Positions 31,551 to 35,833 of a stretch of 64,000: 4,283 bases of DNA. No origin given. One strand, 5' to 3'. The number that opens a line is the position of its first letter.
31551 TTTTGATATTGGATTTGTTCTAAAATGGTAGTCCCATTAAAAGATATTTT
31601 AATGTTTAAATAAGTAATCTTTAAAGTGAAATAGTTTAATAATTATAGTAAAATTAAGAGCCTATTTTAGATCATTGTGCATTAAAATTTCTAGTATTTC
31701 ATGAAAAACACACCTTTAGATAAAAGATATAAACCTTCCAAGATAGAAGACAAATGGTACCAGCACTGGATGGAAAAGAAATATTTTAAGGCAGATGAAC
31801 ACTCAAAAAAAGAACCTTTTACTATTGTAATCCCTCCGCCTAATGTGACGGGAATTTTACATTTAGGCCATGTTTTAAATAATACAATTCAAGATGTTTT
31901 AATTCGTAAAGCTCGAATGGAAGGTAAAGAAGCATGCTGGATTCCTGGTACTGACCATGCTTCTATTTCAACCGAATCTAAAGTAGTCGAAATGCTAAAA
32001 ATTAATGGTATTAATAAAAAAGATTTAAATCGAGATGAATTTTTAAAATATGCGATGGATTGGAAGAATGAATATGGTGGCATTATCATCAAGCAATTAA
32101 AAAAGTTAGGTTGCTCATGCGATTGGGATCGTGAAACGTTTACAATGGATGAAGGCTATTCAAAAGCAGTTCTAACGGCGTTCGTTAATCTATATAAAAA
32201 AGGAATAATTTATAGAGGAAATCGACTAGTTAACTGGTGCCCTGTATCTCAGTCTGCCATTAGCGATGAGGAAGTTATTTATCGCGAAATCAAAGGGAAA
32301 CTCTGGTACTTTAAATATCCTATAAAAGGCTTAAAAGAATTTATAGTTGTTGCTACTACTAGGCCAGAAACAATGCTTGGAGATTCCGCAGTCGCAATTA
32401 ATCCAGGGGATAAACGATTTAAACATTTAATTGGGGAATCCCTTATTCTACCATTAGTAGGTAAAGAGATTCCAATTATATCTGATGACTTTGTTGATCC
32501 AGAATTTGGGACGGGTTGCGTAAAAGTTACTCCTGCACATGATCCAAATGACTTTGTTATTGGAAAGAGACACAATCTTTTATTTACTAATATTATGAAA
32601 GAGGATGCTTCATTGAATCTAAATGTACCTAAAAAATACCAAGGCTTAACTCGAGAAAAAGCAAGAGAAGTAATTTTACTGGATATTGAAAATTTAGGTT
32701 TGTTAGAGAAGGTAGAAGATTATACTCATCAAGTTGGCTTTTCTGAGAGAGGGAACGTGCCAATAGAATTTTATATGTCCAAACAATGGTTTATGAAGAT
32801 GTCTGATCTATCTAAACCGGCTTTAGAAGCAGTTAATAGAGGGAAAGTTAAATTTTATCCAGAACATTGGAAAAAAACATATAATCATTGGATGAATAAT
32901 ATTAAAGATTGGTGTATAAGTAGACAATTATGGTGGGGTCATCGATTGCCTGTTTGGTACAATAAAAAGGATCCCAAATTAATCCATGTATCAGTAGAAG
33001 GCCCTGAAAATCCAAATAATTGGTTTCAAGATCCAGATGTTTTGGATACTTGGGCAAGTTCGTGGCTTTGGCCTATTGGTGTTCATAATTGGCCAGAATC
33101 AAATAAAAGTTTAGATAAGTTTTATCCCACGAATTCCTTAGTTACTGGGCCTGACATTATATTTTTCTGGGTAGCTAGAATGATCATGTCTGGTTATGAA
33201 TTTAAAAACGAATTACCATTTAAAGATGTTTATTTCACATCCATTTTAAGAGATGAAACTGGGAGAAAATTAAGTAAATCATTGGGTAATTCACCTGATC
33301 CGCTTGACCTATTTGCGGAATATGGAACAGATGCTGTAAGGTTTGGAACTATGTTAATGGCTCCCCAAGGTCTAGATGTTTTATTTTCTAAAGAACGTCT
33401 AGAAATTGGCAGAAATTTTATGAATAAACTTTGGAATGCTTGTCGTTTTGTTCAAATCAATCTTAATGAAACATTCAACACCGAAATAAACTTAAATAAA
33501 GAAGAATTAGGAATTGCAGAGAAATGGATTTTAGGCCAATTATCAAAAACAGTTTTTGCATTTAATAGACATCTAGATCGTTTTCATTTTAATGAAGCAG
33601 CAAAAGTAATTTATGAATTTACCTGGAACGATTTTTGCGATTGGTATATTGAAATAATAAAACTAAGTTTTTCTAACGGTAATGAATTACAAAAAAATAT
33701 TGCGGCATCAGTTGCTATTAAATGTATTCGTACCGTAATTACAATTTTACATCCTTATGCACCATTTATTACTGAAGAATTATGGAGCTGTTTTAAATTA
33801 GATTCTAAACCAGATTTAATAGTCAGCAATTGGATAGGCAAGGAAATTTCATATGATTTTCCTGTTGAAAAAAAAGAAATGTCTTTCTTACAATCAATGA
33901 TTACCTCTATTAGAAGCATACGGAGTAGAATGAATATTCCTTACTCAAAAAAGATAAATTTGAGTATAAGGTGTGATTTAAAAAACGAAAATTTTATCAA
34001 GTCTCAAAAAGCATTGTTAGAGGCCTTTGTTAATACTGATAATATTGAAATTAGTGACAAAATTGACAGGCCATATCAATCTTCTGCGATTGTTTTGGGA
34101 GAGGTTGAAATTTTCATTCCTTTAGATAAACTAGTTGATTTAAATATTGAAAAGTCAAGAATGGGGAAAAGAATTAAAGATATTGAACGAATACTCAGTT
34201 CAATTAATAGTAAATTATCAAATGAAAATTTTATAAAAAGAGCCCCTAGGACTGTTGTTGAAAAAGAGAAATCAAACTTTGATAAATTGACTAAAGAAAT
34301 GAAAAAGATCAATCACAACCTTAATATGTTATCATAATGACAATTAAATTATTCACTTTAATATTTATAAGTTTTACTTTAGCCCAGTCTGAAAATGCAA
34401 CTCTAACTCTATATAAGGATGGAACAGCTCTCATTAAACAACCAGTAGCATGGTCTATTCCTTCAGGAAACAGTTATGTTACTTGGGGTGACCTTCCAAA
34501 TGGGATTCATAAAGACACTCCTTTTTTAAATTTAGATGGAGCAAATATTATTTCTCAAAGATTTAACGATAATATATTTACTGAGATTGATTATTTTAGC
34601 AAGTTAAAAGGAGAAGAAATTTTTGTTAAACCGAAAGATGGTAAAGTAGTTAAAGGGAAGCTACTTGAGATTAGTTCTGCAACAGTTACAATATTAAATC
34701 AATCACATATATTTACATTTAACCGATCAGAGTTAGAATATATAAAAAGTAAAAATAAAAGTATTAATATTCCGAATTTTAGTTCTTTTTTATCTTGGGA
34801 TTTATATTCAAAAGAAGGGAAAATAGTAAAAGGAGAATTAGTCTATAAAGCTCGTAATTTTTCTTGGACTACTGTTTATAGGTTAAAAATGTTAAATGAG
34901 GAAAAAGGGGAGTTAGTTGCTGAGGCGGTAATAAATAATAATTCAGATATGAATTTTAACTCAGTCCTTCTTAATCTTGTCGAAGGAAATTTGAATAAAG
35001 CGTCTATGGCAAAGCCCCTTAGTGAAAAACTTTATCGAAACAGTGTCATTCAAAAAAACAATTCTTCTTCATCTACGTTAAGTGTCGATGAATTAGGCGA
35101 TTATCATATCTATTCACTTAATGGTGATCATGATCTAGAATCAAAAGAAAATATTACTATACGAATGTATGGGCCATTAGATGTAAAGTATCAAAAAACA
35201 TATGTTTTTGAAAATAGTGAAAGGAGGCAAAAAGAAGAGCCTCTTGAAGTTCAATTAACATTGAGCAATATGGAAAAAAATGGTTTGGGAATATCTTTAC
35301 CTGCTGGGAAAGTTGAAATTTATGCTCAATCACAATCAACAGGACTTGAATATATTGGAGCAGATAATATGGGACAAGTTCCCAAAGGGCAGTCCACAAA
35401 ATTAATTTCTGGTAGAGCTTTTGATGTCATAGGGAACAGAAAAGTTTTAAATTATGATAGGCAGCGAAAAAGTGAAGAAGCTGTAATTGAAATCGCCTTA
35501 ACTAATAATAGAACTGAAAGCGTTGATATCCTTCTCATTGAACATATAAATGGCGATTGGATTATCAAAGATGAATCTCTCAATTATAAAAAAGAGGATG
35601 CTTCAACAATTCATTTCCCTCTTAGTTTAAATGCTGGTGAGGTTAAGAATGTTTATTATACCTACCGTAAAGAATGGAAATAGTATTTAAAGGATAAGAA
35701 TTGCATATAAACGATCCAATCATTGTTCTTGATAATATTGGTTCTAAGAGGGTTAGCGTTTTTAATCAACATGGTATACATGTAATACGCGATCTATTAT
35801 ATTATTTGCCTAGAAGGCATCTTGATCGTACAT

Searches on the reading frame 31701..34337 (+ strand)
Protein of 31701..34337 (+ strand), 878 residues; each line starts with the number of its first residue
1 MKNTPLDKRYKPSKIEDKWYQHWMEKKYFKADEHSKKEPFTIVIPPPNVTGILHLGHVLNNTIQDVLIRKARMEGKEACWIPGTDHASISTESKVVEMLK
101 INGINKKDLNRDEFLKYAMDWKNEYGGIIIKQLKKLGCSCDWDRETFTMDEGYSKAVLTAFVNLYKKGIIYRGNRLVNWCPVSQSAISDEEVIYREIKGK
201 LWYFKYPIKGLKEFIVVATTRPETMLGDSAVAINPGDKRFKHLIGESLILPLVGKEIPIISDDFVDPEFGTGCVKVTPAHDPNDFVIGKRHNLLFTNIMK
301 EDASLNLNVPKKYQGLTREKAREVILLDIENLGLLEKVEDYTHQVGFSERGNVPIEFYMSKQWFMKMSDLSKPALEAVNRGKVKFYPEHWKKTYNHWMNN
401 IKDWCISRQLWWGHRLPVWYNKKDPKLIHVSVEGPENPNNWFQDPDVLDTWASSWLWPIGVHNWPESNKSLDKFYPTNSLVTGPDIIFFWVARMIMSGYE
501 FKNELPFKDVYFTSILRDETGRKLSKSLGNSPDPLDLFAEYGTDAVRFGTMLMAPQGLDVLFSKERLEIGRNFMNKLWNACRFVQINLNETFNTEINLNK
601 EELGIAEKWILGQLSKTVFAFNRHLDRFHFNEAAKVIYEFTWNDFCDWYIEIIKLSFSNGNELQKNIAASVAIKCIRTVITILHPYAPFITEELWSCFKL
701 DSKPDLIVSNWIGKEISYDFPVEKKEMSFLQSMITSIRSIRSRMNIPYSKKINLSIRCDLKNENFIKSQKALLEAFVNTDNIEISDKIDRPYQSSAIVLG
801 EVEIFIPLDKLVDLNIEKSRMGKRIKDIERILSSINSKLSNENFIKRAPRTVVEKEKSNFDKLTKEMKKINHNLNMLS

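Call 16: search_protein_families(library=pfam, proteins=[window:31701-34337:+], max_evalue=0.00001)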
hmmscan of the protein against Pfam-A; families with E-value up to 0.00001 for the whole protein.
window:31701-34337:+ (878 aa): 5 families
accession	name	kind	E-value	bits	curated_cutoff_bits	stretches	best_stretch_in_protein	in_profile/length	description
PF00133.28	tRNA-synt_1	-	5.7e-129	430.9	22.7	2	18-428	1-255/414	tRNA synthetases class I (I, L, M and V)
PF08264.19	Anticodon_1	-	3.6e-36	124.7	25.1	1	607-753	1-145/148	Anticodon-binding domain of tRNA ligase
PF09334.17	tRNA-synt_1g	-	1.3e-17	64.1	20.1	2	357-568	178-372/391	tRNA synthetases class I (M)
PF10458.14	Val_tRNA-synt_C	-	5.1e-13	49.5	25.9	1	813-877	1-65/66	Valyl tRNA synthetase tRNA binding arm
PF13603.12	tRNA-synt_1_2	-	9.9e-10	38.6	25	1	245-304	86-146/185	Leucyl-tRNA synthetase, editing domain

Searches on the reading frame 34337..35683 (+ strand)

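Call 16: search_protein_families(library=pfam, proteins=[window:34337-35683:+], max_evalue=0.00001)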
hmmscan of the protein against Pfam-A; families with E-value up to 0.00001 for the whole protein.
window:34337-35683:+ (448 aa): 1 family
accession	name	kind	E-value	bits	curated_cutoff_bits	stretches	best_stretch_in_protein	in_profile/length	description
PF13598.12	DUF4139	-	4e-07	30.4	31.8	1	168-446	3-202/205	Domain of unknown function (DUF4139)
